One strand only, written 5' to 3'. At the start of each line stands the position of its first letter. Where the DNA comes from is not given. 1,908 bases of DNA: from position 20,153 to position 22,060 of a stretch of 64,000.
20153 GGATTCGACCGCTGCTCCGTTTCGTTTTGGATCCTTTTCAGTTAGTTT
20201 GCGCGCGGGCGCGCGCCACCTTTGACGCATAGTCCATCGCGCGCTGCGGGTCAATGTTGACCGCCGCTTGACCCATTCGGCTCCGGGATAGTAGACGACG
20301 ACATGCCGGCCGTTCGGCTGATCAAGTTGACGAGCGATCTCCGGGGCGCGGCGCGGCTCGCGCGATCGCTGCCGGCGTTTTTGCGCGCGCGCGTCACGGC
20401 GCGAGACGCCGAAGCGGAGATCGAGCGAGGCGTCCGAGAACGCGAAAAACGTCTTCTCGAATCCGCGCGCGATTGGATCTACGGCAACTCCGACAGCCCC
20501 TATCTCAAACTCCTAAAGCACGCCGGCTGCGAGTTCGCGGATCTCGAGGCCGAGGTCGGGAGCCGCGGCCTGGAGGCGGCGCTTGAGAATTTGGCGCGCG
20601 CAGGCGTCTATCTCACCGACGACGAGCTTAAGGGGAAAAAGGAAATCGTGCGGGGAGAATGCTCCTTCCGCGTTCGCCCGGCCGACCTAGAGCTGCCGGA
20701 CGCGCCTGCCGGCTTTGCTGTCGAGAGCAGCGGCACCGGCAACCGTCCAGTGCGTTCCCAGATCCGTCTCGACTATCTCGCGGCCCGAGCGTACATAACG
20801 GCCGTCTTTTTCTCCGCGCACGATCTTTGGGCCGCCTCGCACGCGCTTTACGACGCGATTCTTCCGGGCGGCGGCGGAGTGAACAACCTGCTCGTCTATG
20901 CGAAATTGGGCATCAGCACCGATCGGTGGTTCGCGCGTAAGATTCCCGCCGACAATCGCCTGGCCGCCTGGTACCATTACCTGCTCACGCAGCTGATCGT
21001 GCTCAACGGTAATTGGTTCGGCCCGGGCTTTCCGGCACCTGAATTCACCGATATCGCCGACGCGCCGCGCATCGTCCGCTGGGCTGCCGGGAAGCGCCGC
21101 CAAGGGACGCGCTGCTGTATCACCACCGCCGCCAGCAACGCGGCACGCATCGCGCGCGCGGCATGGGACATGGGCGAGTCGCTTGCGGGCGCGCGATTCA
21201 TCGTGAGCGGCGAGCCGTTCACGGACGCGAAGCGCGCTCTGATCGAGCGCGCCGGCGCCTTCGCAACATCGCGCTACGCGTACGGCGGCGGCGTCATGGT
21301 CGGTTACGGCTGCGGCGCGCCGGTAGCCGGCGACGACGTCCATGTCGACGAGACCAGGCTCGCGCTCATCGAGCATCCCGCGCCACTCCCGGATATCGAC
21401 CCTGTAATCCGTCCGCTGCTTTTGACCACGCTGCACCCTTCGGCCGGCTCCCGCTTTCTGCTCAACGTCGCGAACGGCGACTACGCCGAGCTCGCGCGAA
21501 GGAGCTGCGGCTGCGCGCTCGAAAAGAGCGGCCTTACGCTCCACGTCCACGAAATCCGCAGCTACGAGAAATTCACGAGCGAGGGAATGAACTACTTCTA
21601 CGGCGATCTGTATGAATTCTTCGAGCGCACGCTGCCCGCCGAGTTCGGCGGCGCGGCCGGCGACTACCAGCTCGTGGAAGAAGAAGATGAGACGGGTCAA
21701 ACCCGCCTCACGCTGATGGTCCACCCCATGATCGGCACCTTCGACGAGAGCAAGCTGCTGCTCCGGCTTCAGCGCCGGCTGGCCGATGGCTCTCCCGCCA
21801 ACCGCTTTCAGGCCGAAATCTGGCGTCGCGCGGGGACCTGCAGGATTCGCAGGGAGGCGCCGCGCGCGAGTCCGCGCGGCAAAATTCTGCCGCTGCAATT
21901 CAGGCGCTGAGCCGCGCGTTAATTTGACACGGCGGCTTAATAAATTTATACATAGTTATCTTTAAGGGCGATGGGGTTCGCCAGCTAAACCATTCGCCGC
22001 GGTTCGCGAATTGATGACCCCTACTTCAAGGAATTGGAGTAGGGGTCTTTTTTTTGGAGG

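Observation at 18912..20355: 206-bp direct duplication of a divergent promoter/5' region flanking a 1.03-kb low-GC insert that carries decayed IS200/RAYT-like and IS3-OrfA-like transposase fragments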

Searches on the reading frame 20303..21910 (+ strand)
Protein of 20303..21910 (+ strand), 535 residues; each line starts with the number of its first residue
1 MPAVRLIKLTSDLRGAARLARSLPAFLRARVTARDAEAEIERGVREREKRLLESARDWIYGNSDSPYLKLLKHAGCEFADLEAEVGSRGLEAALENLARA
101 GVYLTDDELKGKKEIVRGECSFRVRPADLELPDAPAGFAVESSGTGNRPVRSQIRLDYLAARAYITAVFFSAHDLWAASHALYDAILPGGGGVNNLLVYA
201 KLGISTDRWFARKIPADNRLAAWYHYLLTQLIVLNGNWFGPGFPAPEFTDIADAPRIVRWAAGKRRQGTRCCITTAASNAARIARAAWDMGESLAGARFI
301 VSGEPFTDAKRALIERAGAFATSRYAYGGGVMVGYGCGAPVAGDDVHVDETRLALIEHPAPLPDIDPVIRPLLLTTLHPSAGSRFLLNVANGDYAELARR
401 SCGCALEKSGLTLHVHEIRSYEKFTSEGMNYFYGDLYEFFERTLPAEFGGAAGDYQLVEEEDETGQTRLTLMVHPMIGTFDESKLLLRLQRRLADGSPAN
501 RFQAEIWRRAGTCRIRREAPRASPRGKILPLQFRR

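Call 6: search_protein_families(library=pfam, proteins=[window:20303-21910:+], max_evalue=1)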
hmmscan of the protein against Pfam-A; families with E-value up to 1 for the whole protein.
window:20303-21910:+ (535 aa): 2 families
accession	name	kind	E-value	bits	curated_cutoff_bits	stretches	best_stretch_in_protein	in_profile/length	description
PF14583.12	Pectate_lyase22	-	0.016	14.4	30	1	296-345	262-310/386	Oligogalacturonate lyase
PF08365.16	IGF2_C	-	0.066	13.8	27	0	15-36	11-32/55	Insulin-like growth factor II E-peptide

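Call 8: find_encoding_contigs(protein=window:20303-21910:+, flank=10000, max_places=10)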
Protein window:20303-21910:+ (535 aa): 3 contigs read that carry it; 2 places shown.
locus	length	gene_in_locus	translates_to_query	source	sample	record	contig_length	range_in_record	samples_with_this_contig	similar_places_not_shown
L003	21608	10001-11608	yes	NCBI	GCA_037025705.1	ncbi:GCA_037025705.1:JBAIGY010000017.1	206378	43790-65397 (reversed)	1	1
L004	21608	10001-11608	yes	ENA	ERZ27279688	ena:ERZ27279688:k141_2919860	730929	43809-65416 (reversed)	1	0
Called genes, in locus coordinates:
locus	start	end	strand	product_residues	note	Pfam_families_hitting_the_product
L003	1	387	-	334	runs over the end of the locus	PF04909:Amidohydro_2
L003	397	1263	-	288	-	PF01738:DLH, PF00326:Peptidase_S9 (faint), PF08840:BAAT_C (faint)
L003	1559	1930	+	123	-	-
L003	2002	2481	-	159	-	-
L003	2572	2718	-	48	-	-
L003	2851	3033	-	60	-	-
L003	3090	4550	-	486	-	-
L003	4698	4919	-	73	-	-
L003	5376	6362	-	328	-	PF03401:TctC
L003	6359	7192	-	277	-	PF13489:Methyltransf_23, PF01209:Ubie_methyltran, PF13847:Methyltransf_31, PF08241:Methyltransf_11, PF08242:Methyltransf_12, PF13649:Methyltransf_25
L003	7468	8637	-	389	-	PF01717:Meth_synt_2 (weak)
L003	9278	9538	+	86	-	-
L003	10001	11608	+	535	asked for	-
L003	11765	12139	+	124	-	PF02537:CRCB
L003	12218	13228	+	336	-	-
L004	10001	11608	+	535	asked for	-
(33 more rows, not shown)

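Call 15: find_related_loci(query=window:20303-21910:+, collection=genome_contigs, flank=6000)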
Query window:20303-21910:+ (535 aa) in genome_contigs; peptide patterns used: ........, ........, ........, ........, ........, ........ (x = any residue, [..] = any of these).
178 stretches matched a pattern; 49 encode a relative of the query (tblastn E <= 1e-3); 47 distinct loci.
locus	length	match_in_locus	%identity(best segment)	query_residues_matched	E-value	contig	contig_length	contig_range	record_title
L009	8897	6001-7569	84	13-535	0e+0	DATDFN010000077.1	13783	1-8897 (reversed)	MAG TPA_asm: Candidatus Binatia bacterium isolate SMAG_U227 k141_1451376, whole genome shotgun sequence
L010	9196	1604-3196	78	5-535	0e+0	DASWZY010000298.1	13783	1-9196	MAG TPA_asm: Candidatus Binatia bacterium isolate SMAG_U3751 k141_1122159, whole genome shotgun sequence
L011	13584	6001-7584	83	8-535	0e+0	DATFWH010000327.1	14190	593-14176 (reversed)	MAG TPA_asm: Candidatus Binatia bacterium isolate SMAG_U9485 k141_18413971, whole genome shotgun sequence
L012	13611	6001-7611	62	2-535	0e+0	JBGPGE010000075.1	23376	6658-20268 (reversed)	MAG: Candidatus Binatia bacterium isolate OBJ_0618_7090110_5 k141_8693440_length_23376_cov_19.9360, whole genome shotgun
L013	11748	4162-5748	61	8-535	0e+0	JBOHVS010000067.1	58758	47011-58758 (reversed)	MAG: Candidatus Binatia bacterium isolate M3-S_metawrap_bin.248 k127_479997, whole genome shotgun sequence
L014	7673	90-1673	59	6-535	0e+0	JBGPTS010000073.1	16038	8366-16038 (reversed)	MAG: Candidatus Binatia bacterium isolate OBJ1_062018_110_62 k141_1863051_length_16038_cov_20.6931, whole genome shotgun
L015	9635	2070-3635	60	12-533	0e+0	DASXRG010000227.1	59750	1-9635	MAG TPA_asm: Candidatus Binatia bacterium isolate SMAG_U4633 k141_889435, whole genome shotgun sequence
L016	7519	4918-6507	59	7-535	0e+0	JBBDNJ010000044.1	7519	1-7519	MAG: Candidatus Binatia bacterium isolate LejiaB_54_11 Lejia_B_12591_length_7519_cov_4, whole genome shotgun sequence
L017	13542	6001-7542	62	19-533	0e+0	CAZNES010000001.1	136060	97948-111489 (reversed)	MAG TPA_asm: uncultured Syntrophobacteraceae bacterium isolate SRP119689_co1_315 genome assembly, contig: NODE_91_length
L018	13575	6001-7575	57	8-533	0e+0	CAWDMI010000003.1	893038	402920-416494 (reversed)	MAG: uncultured delta proteobacterium isolate MFD04944.bin.2.54 genome assembly, contig: contig_33600, whole genome shot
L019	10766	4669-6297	58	1-535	0e+0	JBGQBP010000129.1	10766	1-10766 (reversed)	MAG: Candidatus Binatia bacterium isolate OBJ2_061818_110_61 k141_1340158_length_10766_cov_46.0454, whole genome shotgun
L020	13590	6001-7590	56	5-535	0e+0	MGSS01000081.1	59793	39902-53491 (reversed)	MAG: Deltaproteobacteria bacterium RIFCSPLOWO2_12_FULL_60_19 rifcsplowo2_12_scaffold_322, whole genome shotgun sequence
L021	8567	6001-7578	58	10-535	0e+0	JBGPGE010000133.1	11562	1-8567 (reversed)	MAG: Candidatus Binatia bacterium isolate OBJ_0618_7090110_5 k141_1999858_length_11562_cov_18.9338, whole genome shotgun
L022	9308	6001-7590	56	5-535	0e+0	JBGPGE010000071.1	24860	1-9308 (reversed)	MAG: Candidatus Binatia bacterium isolate OBJ_0618_7090110_5 k141_9168669_length_24860_cov_55.4083, whole genome shotgun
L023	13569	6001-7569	57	11-534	0e+0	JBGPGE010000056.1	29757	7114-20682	MAG: Candidatus Binatia bacterium isolate OBJ_0618_7090110_5 k141_7937215_length_29757_cov_52.9796, whole genome shotgun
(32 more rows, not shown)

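Call 24: search_protein_families(library=ncbifam, proteins=[window:20303-21910:+], max_evalue=10)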
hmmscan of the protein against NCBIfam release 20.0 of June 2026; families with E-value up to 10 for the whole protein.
window:20303-21910:+ (535 aa): 0 families

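Call 37: list_cluster_members(proteins=[window:20303-21910:+, window:17770-18999:-, window:17770-18939:-, window:19520-20023:-])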
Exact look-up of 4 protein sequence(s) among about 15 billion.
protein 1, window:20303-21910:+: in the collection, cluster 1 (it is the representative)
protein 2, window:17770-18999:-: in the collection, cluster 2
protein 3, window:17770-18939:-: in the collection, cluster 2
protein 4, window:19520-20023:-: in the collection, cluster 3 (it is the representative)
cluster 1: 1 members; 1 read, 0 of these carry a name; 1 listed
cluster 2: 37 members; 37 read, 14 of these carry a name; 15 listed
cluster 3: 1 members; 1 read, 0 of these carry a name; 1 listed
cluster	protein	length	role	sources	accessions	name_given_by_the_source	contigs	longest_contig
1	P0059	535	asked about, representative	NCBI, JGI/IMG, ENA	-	-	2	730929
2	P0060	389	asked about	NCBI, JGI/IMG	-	-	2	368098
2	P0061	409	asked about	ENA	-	-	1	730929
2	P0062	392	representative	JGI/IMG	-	5-methyltetrahydropteroyltriglutamate--homocysteine methyltransferase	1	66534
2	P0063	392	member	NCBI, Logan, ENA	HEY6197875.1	MAG TPA: cobalamin-independent methionine synthase II family protein [Candidatus Binatia ...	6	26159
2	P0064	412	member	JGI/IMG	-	5-methyltetrahydropteroyltriglutamate--homocysteine methyltransferase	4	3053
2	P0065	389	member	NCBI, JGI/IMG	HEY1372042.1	MAG TPA: cobalamin-independent methionine synthase II family protein [Candidatus Binatia ... | 5-methyltetrahydropteroyltriglutamate--homocysteine methyltransferase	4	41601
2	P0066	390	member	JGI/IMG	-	5-methyltetrahydropteroyltriglutamate--homocysteine methyltransferase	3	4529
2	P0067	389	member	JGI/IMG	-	5-methyltetrahydropteroyltriglutamate--homocysteine methyltransferase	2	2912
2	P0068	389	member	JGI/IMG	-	5-methyltetrahydropteroyltriglutamate--homocysteine methyltransferase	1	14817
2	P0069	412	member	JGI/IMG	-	5-methyltetrahydropteroyltriglutamate--homocysteine methyltransferase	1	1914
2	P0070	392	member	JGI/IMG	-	5-methyltetrahydropteroyltriglutamate--homocysteine methyltransferase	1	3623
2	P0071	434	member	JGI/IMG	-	5-methyltetrahydropteroyltriglutamate--homocysteine methyltransferase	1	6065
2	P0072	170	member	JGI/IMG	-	5-methyltetrahydropteroyltriglutamate--homocysteine methyltransferase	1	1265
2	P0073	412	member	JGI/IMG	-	5-methyltetrahydropteroyltriglutamate--homocysteine methyltransferase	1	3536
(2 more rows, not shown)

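Call 38: find_encoding_contigs(protein=P0060, flank=4000, max_places=6)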
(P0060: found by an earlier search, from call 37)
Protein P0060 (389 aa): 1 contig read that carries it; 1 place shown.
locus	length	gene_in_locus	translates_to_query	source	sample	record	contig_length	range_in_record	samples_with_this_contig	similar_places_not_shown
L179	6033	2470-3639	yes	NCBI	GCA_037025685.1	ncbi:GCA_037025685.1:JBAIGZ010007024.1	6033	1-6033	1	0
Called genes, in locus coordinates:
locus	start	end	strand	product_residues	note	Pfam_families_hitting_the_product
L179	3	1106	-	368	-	?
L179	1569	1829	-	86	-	-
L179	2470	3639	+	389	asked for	PF01717:Meth_synt_2 (weak)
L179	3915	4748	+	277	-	PF13489:Methyltransf_23, PF01209:Ubie_methyltran, PF13847:Methyltransf_31, PF08241:Methyltransf_11, PF08242:Methyltransf_12, PF13649:Methyltransf_25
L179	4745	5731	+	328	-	PF03401:TctC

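Call 41: find_encoding_contigs(protein=P0065, flank=4000, max_places=6)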
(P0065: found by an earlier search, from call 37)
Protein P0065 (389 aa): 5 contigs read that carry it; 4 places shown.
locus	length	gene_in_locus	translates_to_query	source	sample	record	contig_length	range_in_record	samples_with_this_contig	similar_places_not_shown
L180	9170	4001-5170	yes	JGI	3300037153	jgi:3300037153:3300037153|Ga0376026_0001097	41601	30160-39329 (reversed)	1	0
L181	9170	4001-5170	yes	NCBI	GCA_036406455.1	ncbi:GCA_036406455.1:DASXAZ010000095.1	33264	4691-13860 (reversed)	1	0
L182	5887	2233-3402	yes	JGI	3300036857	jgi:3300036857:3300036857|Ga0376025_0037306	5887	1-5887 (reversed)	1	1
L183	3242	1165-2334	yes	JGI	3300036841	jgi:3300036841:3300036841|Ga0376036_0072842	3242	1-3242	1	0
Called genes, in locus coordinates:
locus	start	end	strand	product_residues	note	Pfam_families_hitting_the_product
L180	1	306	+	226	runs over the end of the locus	PF03070:TENA_THI-4, PF14518:Haem_oxygenas_2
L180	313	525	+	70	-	-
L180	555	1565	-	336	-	-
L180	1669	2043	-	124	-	PF02537:CRCB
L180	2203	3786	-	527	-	-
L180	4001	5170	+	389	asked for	PF01717:Meth_synt_2 (weak)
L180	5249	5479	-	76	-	-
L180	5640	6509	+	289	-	PF13489:Methyltransf_23, PF01209:Ubie_methyltran, PF13847:Methyltransf_31, PF08241:Methyltransf_11, PF08242:Methyltransf_12, PF13649:Methyltransf_25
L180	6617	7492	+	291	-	PF03401:TctC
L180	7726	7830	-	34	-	-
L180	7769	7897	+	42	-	-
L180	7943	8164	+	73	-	-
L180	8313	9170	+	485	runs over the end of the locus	-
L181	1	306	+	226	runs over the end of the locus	PF03070:TENA_THI-4, PF14518:Haem_oxygenas_2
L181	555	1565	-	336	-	-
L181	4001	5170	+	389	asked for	PF01717:Meth_synt_2 (weak)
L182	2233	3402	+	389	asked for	PF01717:Meth_synt_2 (weak)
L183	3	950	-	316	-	?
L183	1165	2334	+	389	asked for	PF01717:Meth_synt_2 (weak)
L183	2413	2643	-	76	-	-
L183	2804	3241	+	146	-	?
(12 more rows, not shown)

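Call 45: search_solved_structures(query=window:20303-21910:+, max_evalue=1)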
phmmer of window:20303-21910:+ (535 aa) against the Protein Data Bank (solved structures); distinct sequences matched with E-value up to 1: 0.

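Call 76: find_homologous_proteins(query=window:20303-21910:+, max_evalue=1e-10)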
Query window:20303-21910:+ (535 aa): 676 proteins with E <= 1e-10 among 8000 candidates; the best 120 are listed.
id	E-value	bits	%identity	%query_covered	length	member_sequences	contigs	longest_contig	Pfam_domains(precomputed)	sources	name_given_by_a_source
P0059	0.0e+0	1215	100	100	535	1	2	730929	-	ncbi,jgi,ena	-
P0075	0.0e+0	1051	88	100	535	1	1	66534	-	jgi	jgi:hypothetical protein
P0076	1.5e-295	999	83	99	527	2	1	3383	-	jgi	jgi:hypothetical protein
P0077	4.3e-294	994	84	98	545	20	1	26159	-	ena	-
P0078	6.6e-293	990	83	99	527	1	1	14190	-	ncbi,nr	ncbi:MAG TPA: hypothetical protein VKH64_12855 [Candidatus Binatia bacterium]|nr:hypothetical protei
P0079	6.3e-279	944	78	99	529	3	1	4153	-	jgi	jgi:hypothetical protein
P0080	8.8e-277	937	78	95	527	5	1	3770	-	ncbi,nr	ncbi:MAG TPA: hypothetical protein VHL99_11805, partial [Candidatus Binatia bacterium]|nr:hypothetic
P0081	7.7e-252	855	74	96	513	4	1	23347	-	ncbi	-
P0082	8.2e-249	845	72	98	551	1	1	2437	-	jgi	-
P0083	8.5e-232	788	67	98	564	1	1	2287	-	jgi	jgi:hypothetical protein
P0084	1.9e-228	777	66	98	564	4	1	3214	-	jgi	-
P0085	3.5e-224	763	65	99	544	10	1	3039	-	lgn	-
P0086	1.6e-216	738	62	100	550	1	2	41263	-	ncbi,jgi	jgi:hypothetical protein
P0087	2.2e-214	731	62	99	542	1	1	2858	-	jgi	jgi:hypothetical protein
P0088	1.7e-209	715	62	99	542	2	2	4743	-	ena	-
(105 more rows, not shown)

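Call 77: find_encoding_contigs(protein=P0075, flank=5000, max_places=4)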
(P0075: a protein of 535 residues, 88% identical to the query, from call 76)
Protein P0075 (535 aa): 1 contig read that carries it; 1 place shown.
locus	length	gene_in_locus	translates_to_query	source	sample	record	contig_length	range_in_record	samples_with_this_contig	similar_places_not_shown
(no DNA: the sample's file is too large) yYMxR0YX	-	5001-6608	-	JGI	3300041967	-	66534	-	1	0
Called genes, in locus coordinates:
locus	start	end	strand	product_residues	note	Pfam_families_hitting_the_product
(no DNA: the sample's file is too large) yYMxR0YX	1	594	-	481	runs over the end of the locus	PF08309:LVIVD (faint)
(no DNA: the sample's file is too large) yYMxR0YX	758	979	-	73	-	-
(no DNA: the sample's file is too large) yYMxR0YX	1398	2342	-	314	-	PF03401:TctC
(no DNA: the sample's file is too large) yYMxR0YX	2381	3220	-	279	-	PF13489:Methyltransf_23, PF01209:Ubie_methyltran, PF13847:Methyltransf_31, PF08241:Methyltransf_11, PF08242:Methyltransf_12, PF13649:Methyltransf_25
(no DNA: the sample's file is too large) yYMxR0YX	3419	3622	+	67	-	-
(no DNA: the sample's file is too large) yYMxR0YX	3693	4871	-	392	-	PF01717:Meth_synt_2 (weak)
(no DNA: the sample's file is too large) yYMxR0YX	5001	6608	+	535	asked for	-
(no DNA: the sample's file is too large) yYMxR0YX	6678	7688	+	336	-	-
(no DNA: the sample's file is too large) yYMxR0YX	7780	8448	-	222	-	PF03070:TENA_THI-4, PF14518:Haem_oxygenas_2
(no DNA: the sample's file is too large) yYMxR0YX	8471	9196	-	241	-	PF00596:Aldolase_II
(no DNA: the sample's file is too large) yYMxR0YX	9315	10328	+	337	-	-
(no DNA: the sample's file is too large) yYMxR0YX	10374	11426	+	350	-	PF12974:Phosphonate-bd (weak), PF16868:NMT1_3, PF09084:NMT1 (weak)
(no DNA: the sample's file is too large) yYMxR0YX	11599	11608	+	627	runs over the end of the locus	PF06808:DctM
